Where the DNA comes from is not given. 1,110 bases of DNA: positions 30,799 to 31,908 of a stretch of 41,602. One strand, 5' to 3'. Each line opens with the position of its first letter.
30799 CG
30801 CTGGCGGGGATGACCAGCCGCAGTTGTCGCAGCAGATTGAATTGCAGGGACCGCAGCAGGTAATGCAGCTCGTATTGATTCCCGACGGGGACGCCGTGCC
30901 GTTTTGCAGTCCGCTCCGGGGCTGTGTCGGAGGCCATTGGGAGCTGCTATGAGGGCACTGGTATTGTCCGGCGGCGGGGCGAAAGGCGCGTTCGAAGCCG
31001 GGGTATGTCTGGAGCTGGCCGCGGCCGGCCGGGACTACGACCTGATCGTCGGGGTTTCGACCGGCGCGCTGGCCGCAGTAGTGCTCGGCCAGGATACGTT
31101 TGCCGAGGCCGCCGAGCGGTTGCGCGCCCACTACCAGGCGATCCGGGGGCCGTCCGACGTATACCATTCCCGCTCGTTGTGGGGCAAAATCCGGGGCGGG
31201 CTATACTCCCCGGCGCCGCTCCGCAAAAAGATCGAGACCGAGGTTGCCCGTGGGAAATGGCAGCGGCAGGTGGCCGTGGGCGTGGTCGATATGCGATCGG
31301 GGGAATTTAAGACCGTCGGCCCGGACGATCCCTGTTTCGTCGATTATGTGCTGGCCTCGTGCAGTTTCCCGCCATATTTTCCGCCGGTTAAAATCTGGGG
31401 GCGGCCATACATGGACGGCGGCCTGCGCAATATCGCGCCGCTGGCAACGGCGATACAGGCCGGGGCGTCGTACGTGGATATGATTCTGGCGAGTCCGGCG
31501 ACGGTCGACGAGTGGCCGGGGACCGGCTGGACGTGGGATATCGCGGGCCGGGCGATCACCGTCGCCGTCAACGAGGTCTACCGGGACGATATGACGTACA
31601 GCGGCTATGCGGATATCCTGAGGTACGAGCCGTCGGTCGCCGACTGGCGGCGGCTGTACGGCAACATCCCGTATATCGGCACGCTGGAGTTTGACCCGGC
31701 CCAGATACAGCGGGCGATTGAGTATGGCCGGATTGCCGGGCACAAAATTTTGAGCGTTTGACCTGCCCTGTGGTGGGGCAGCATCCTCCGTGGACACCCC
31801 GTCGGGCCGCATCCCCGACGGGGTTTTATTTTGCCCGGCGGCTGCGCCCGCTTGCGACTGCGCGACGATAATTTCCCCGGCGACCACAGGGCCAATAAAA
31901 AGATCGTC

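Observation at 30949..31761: Compact cytoplasmic patatin-like phospholipase encoded by a phage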

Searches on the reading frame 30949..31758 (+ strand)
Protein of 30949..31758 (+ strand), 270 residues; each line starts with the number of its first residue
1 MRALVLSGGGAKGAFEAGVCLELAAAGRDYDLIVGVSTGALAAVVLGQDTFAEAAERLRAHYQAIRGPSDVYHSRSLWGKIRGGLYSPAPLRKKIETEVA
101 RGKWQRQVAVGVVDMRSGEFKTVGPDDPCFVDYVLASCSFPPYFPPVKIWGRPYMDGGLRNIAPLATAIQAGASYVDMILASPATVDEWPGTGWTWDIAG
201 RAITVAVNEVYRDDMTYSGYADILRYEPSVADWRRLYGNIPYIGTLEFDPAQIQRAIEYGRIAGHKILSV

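Call 4: search_protein_families(library=pfam, proteins=[window:30949-31758:+], max_evalue=1)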
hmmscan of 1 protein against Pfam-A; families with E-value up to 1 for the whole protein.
window:30949-31758:+ (270 aa): 1 family
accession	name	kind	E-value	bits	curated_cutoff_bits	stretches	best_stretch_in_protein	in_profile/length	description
PF01734.28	Patatin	-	3.6e-28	99.5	27.7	1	4-168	1-190/191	Patatin-like phospholipase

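Call 6: search_protein_families(library=phrogs, proteins=[window:30949-31758:+], max_evalue=0.01)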
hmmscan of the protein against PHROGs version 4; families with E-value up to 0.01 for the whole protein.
window:30949-31758:+ (270 aa): 0 families

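Call 10: search_dna_similar(query=window:30949-31758:+, collection=phages, mode=protein, max_rows=30, max_evalue=0.001)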
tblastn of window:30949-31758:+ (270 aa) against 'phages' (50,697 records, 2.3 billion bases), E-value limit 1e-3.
Records with a match: 10; places in all: 10; records where one place covers at least 80% of the query: 2.
Best place of each record, by identity: <60% 10.
By first word of the organism name: Bacteriophage 3; uncultured 2; Acinetobacter 2; Salmonella 1; Listeria 1; Rhodothermus 1.
By host as written in the record: - 7; Homo sapiens 1; Listeria monocytogenes 1; Rhodothermus marinus 1.
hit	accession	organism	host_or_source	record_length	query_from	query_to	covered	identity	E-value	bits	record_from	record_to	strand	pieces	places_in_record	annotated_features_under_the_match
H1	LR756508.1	uncultured phage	metagenomic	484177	2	261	96%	25.6%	2e-15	81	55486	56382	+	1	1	record has no annotation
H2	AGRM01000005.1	Salmonella enterica subsp. houtenae str. ATCC BAA-1581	Homo sapiens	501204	3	228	84%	25.4%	6e-4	47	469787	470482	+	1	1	phospholipase, patatin family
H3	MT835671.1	Bacteriophage sp.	human fecal samples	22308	2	163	60%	34.7%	3e-8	60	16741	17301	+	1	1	record has no annotation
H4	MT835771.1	Bacteriophage sp.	human fecal samples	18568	16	215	74%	27.8%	3e-8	60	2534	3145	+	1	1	record has no annotation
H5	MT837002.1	Bacteriophage sp.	human fecal samples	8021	1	174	64%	31.4%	1e-9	64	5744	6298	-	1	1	record has no annotation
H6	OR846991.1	Listeria phage LM 4-11-1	Listeria monocytogenes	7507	3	174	64%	30.6%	6e-9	62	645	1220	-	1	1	record has no annotation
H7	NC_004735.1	Rhodothermus phage RM378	Rhodothermus marinus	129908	7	170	61%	29.9%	4e-11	69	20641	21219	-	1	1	hypothetical protein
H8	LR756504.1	uncultured phage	metagenomic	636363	1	187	69%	26.0%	3e-6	54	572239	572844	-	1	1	record has no annotation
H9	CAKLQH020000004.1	Acinetobacter phage MD-2021a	not known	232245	3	164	60%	27.7%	3e-4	48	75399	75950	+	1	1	Patatin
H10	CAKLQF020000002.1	Acinetobacter phage MD-2021a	not known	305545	3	164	60%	27.7%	3e-4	48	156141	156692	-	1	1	Patatin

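Call 12: find_homologous_proteins(query=window:30949-31758:+)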
Query window:30949-31758:+ (270 aa): 1243 proteins with E <= 0.001 among 5069 candidates; the best 120 are listed.
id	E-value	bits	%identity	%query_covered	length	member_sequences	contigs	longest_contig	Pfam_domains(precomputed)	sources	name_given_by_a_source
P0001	1.2e-179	614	100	100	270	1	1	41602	PF01734.28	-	-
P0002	4.2e-121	422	68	100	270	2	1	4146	PF01734.28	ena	-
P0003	1.4e-115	404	67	100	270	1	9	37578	PF01734.28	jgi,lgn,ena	-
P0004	3.9e-92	327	55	99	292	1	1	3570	PF01734.28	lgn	-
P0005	1.1e-72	263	46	99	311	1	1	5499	PF01734.28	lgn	-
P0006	4.4e-37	146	39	97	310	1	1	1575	PF01734.28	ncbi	-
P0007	3.0e-35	140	35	99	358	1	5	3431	PF01734.28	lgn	-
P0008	3.7e-34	137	36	98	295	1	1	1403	PF01734.28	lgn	-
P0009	6.0e-34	136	36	97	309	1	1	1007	PF01734.28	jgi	jgi:NTE family protein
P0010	3.5e-33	133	37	97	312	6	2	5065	PF01734.28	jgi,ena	-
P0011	1.6e-32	131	34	99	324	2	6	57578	PF01734.28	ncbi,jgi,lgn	jgi:NTE family protein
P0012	3.3e-32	130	37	83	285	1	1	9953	PF01734.28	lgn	-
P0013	3.7e-32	130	37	97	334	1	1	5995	PF01734.28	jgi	jgi:NTE family protein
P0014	6.2e-32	129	35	98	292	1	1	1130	PF01734.28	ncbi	-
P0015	6.5e-32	129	33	96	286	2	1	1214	PF01734.28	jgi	jgi:NTE family protein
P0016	9.4e-32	129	37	97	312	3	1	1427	PF01734.28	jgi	jgi:NTE family protein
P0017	3.2e-31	127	36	99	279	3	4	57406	PF01734.28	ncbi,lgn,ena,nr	ncbi:MAG TPA: patatin-like phospholipase family protein [Thermoanaerobaculia bacterium]|nr:patatin-l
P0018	6.3e-31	126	35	96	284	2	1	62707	PF01734.28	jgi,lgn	jgi:NTE family protein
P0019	1.0e-30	125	35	94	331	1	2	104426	PF01734.28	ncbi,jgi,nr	ncbi:MAG TPA: patatin-like phospholipase family protein [Gemmatimonadales bacterium]|jgi:NTE family 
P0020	1.0e-30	125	35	96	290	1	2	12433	PF01734.28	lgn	-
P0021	1.6e-30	125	37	96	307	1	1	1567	PF01734.28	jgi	jgi:NTE family protein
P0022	1.6e-30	125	36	97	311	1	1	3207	PF01734.28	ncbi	ncbi:MAG TPA: patatin-like phospholipase family protein [Gemmatimonadales bacterium]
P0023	2.3e-30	124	36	100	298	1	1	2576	PF01734.28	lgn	-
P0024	2.8e-30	124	35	96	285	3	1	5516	PF01734.28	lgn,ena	-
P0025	9.0e-30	122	38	80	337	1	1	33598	PF01734.28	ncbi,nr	ncbi:MAG TPA: patatin-like phospholipase family protein [Gemmatimonadales bacterium]|nr:patatin-like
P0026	1.3e-29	122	33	97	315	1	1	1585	PF01734.28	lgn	-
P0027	1.3e-29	122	31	99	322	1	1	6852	PF01734.28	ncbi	-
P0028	1.3e-29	122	31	99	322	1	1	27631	PF01734.28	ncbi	-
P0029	1.4e-29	122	31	99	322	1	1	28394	PF01734.28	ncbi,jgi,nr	ncbi:MAG: hypothetical protein GXO99_00220 [Nitrospirae bacterium]|nr:hypothetical protein [Nitrospi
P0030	1.4e-29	122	33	97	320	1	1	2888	PF01734.28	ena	-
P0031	1.9e-29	121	37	99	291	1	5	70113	PF01734.28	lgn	-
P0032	2.1e-29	121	31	93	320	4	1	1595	PF01734.28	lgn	-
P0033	2.2e-29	121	32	93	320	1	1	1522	PF01734.28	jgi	jgi:NTE family protein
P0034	2.6e-29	121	33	96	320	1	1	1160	PF01734.28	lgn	-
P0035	3.0e-29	121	31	99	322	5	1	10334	PF01734.28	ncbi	-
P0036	3.2e-29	120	33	96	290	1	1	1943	PF01734.28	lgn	-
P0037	3.3e-29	120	38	79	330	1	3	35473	PF01734.28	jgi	jgi:NTE family protein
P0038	3.4e-29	120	35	94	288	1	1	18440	PF01734.28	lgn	-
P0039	4.0e-29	120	30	100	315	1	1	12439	PF01734.28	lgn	-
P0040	4.2e-29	120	31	99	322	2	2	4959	PF01734.28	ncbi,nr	ncbi:MAG: hypothetical protein D6726_01395 [Nitrospirae bacterium]|nr:MAG: hypothetical protein D672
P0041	5.1e-29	120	28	100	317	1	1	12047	PF01734.28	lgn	-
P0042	5.2e-29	120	32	96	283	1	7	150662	PF01734.28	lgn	-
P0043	6.2e-29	119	30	100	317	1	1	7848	PF01734.28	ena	-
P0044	7.4e-29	119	33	97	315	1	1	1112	PF01734.28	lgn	-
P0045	9.7e-29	119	34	98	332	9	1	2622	PF01734.28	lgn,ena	-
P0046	1.1e-28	119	36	83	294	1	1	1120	PF01734.28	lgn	-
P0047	1.6e-28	118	30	100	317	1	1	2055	PF01734.28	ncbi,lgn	-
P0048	1.7e-28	118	34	98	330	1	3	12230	PF01734.28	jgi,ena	-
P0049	1.8e-28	118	36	96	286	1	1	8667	PF01734.28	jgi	-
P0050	2.1e-28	118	34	93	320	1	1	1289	PF01734.28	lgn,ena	-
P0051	2.1e-28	118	30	99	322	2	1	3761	PF01734.28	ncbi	-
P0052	2.3e-28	118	32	96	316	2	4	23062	PF01734.28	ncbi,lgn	-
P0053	2.3e-28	118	38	83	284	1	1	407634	PF01734.28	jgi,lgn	jgi:NTE family protein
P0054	2.3e-28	118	36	83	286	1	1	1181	PF01734.28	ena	-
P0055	2.3e-28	118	32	93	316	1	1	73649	PF01734.28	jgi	jgi:NTE family protein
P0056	2.5e-28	118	30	96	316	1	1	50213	PF01734.28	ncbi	-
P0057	2.5e-28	117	31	99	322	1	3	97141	PF01734.28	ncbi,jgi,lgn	-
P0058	3.8e-28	117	33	99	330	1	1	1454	PF01734.28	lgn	-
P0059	3.8e-28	117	34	99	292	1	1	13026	PF01734.28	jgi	jgi:NTE family protein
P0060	5.4e-28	116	34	97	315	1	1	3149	PF01734.28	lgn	-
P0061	6.2e-28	116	34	97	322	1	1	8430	PF01734.28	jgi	jgi:NTE family protein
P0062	6.7e-28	116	33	99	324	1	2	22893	PF01734.28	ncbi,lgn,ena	-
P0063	7.6e-28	116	33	97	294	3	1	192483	PF01734.28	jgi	jgi:NTE family protein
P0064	7.7e-28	116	34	96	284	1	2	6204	PF01734.28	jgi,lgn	jgi:NTE family protein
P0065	8.4e-28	116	31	96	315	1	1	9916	PF01734.28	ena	-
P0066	8.7e-28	116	35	96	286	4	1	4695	PF01734.28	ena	-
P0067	9.7e-28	116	32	97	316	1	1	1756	PF01734.28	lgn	-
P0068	9.9e-28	116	31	97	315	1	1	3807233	PF01734.28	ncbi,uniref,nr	ncbi:patatin-like phospholipase family protein [Sphingomonas sp. SUN019]|uniref:patatin-like phospho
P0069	1.3e-27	115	32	96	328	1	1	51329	PF01734.28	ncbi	-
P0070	1.4e-27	115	33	96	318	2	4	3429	PF01734.28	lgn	-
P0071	1.7e-27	115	33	96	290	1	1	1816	PF01734.28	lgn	-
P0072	1.8e-27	115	32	96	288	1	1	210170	PF01734.28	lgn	-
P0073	1.9e-27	115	32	97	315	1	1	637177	PF01734.28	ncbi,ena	-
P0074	1.9e-27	115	33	97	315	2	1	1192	PF01734.28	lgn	-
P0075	2.2e-27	114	35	96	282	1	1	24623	PF01734.28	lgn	-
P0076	2.4e-27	114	32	96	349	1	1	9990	PF01734.28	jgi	jgi:NTE family protein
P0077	2.8e-27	114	31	97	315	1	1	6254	PF01734.28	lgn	-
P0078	2.8e-27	114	33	97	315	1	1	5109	PF01734.28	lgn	-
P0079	2.9e-27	114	31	97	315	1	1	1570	PF01734.28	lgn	-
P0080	3.0e-27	114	32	97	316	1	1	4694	PF01734.28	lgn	-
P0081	3.1e-27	114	37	79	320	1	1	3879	PF01734.28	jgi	jgi:NTE family protein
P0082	3.2e-27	114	34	100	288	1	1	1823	PF01734.28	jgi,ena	-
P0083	3.8e-27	114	29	100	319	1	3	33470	PF19890.5,PF01734.28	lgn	-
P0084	4.3e-27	113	37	79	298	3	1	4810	PF01734.28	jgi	jgi:NTE family protein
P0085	5.1e-27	113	33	97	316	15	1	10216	PF01734.28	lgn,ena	-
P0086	5.3e-27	113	34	96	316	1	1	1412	PF01734.28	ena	-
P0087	5.4e-27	113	31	97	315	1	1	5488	PF01734.28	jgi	jgi:NTE family protein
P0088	5.4e-27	113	33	97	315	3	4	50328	PF01734.28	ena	-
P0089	6.0e-27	113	32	97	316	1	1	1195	PF01734.28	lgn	-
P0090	6.3e-27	113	32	97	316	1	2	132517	PF01734.28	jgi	jgi:NTE family protein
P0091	7.0e-27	113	33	99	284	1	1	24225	PF01734.28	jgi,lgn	jgi:NTE family protein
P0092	7.0e-27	113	33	99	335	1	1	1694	PF01734.28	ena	-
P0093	7.4e-27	113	33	96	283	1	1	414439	PF01734.28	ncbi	-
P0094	7.9e-27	113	32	96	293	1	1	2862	PF01734.28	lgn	-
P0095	8.1e-27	113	32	97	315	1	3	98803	PF01734.28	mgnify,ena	mgnify:CR=1 FL=1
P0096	8.3e-27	113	33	97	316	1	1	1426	PF01734.28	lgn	-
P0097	8.6e-27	112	32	96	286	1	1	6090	PF01734.28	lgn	-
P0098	9.9e-27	112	32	93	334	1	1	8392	PF01734.28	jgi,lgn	jgi:NTE family protein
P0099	1.1e-26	112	32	97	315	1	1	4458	PF01734.28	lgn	-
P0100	1.1e-26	112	35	96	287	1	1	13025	PF01734.28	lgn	-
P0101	1.1e-26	112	32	97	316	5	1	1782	PF01734.28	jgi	-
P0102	1.1e-26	112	34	96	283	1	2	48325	PF01734.28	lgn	-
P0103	1.1e-26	112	31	97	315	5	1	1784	PF01734.28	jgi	jgi:NTE family protein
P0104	1.1e-26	112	35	96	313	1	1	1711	PF01734.28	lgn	-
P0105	1.2e-26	112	32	97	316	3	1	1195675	PF01734.28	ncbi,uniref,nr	ncbi:patatin-like phospholipase family protein [Sphingomonas sp. EC-HK361]|uniref:patatin-like phosp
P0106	1.2e-26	112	35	96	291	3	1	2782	PF01734.28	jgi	jgi:NTE family protein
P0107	1.3e-26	112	32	96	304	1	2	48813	PF01734.28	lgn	-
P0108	1.4e-26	112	34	98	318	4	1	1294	PF01734.28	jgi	-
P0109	1.4e-26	112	35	83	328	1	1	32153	PF01734.28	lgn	-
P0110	1.6e-26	112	33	97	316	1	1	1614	PF01734.28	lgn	-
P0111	1.6e-26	112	34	96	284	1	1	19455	PF01734.28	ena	-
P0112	1.6e-26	112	33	96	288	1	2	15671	PF01734.28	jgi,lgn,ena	-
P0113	1.7e-26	111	33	96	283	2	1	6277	PF01734.28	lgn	-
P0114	1.8e-26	111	31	97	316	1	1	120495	PF01734.28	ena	-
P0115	1.9e-26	111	30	97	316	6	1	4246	PF01734.28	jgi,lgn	jgi:NTE family protein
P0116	2.0e-26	111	32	97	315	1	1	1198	PF01734.28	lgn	-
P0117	2.0e-26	111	31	97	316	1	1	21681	PF01734.28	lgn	-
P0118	2.3e-26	111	31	96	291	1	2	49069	PF01734.28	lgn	-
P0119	2.3e-26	111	34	96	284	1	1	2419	PF01734.28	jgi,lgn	-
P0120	2.4e-26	111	33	93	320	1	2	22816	PF01734.28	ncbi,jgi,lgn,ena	ncbi:MAG TPA: patatin-like phospholipase family protein [Allosphingosinicella sp.]|jgi:NTE family pr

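Call 13: find_encoding_contigs(protein=P0003, flank=10000, max_places=5)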
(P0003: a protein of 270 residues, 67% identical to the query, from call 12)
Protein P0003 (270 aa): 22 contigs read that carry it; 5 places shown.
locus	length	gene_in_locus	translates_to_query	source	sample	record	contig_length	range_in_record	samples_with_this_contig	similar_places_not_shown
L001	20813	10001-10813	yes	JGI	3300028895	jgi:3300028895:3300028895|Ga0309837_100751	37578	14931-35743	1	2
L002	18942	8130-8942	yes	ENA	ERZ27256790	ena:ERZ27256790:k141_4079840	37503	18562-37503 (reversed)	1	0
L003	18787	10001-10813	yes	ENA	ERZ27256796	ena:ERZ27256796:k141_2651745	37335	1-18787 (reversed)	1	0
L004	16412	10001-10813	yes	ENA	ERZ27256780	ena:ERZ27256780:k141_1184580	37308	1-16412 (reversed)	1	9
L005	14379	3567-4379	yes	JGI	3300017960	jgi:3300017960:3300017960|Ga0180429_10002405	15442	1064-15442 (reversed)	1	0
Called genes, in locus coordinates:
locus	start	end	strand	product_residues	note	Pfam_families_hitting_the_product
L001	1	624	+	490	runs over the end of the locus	-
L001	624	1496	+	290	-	-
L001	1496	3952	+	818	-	-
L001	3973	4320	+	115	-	-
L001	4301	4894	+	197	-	-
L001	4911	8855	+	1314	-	PF01522:Polysacc_deac_1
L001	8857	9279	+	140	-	-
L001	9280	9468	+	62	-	-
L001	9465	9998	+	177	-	-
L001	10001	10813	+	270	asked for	PF01734:Patatin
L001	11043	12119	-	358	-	PF13102:Phage_int_SAM_5 (weak), PF00589:Phage_integrase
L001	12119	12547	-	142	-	-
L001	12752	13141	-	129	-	-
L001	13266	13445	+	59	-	-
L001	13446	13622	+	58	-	PF12728:HTH_17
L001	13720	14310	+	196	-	-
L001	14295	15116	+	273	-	PF26918:Ig_Eae (faint)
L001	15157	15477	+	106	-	-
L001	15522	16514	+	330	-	PF12705:PDDEXK_1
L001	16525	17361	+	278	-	PF13479:AAA_24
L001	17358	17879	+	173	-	-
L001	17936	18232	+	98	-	-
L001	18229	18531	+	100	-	-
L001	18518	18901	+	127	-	-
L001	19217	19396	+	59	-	-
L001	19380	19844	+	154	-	-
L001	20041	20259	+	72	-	-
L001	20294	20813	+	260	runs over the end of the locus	-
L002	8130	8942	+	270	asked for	PF01734:Patatin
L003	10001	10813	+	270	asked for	PF01734:Patatin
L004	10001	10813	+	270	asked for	PF01734:Patatin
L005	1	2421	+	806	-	?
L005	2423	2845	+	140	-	-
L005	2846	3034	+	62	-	-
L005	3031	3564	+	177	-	-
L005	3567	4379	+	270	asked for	PF01734:Patatin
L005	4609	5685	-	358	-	PF13102:Phage_int_SAM_5 (weak), PF00589:Phage_integrase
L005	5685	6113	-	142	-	-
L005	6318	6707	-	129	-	-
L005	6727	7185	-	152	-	-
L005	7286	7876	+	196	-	-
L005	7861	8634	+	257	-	PF26918:Ig_Eae (faint)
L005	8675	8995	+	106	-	-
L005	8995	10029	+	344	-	PF12705:PDDEXK_1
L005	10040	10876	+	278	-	PF13479:AAA_24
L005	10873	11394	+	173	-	-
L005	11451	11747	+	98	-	-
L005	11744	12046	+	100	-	-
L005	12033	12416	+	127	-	-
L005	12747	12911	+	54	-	-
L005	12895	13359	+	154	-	-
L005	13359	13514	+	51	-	-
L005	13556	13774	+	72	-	-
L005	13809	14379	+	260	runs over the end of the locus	-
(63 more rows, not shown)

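Call 14: find_encoding_contigs(protein=P0005, flank=6000, max_places=3)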
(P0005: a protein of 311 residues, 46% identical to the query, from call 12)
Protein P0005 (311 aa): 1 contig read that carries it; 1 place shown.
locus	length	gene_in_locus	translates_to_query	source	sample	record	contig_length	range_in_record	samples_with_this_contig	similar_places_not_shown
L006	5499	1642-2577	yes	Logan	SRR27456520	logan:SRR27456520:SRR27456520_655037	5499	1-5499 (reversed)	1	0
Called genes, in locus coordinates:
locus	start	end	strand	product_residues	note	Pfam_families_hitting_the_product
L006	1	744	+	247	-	?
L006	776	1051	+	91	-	-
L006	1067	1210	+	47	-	-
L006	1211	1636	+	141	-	-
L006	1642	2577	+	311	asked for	PF01734:Patatin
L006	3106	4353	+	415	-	PF02195:ParB_N, PF01555:N6_N4_Mtase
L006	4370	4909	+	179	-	-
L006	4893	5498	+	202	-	?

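Call 15: find_encoding_contigs(protein=P0004, flank=6000, max_places=3)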
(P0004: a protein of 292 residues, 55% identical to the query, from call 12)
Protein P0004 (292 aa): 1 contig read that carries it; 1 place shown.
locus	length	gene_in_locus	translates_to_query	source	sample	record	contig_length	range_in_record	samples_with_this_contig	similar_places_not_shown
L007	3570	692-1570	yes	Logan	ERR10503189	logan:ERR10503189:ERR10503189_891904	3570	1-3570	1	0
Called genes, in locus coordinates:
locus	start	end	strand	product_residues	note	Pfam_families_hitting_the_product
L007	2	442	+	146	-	?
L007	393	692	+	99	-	-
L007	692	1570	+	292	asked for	PF01734:Patatin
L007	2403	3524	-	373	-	PF13102:Phage_int_SAM_5 (weak), PF00589:Phage_integrase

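Call 16: find_encoding_contigs(protein=P0002, flank=6000, max_places=3)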
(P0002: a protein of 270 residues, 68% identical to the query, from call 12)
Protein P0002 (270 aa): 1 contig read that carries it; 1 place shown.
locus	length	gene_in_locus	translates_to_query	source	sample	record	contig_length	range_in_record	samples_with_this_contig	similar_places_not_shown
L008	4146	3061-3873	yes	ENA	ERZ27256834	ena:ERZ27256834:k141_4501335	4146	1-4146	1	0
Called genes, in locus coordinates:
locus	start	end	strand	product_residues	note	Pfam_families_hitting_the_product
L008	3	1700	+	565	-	?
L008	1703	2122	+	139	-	PF00877:NLPC_P60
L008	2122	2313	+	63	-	-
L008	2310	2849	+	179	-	-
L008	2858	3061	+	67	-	-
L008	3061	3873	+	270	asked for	PF01734:Patatin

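Call 18: search_protein_families(library=padloc, proteins=[P0001, P0003, P0005], max_evalue=0.01)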
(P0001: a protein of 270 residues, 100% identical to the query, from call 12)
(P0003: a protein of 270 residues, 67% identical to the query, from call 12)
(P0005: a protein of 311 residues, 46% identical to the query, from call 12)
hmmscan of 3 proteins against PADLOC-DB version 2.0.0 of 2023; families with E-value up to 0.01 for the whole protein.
P0001 (270 aa): 4 families
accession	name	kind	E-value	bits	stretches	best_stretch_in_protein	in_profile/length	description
PDLC00758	Effector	-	6.6e-14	49.9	1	1-169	6-193/331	Phospholipase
PDLC00757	Effector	-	8.5e-12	43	1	2-172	11-201/331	Phospholipase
PDLC00755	Effector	-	1.5e-05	22.3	1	1-62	11-78/311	Phospholipase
PDLC00756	Effector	-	0.00035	17.9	1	70-169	22-137/280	Phospholipase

P0003 (270 aa): 4 families
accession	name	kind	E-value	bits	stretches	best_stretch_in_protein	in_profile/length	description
PDLC00758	Effector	-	7.1e-13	46.6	1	1-168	6-191/331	Phospholipase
PDLC00757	Effector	-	1.2e-11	42.5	1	2-171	11-199/331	Phospholipase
PDLC00755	Effector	-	1.2e-05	22.6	1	1-47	11-62/311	Phospholipase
PDLC00756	Effector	-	0.004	14.4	1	130-170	97-137/280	Phospholipase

P0005 (311 aa): 3 families
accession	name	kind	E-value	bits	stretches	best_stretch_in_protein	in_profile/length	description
PDLC00758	Effector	-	3.9e-12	44.1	1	15-179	7-184/331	Phospholipase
PDLC00757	Effector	-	6.4e-09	33.6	1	14-187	10-197/331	Phospholipase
PDLC00755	Effector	-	0.00019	18.7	1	10-55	7-57/311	Phospholipase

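Call 19: search_protein_families(library=ncbifam, proteins=[P0001], max_evalue=0.01)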
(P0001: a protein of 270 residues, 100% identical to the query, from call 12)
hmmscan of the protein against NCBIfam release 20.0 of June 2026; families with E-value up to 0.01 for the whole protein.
P0001 (270 aa): 3 families
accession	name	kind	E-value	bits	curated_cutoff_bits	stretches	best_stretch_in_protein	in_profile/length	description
NF041079.1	CBASS_lipase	equivalog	6.8e-13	48.5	200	1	2-170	2-186/317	CBASS cGAMP-activated phospholipase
NF053870.1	DS2_1_antiphage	equivalog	4.9e-05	22.8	400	1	2-50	1-54/299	anti-phage phospholipase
NF007623.0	PRK10279.1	equivalog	0.0002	20.6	272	1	4-176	8-175/301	patatin-like phospholipase RssA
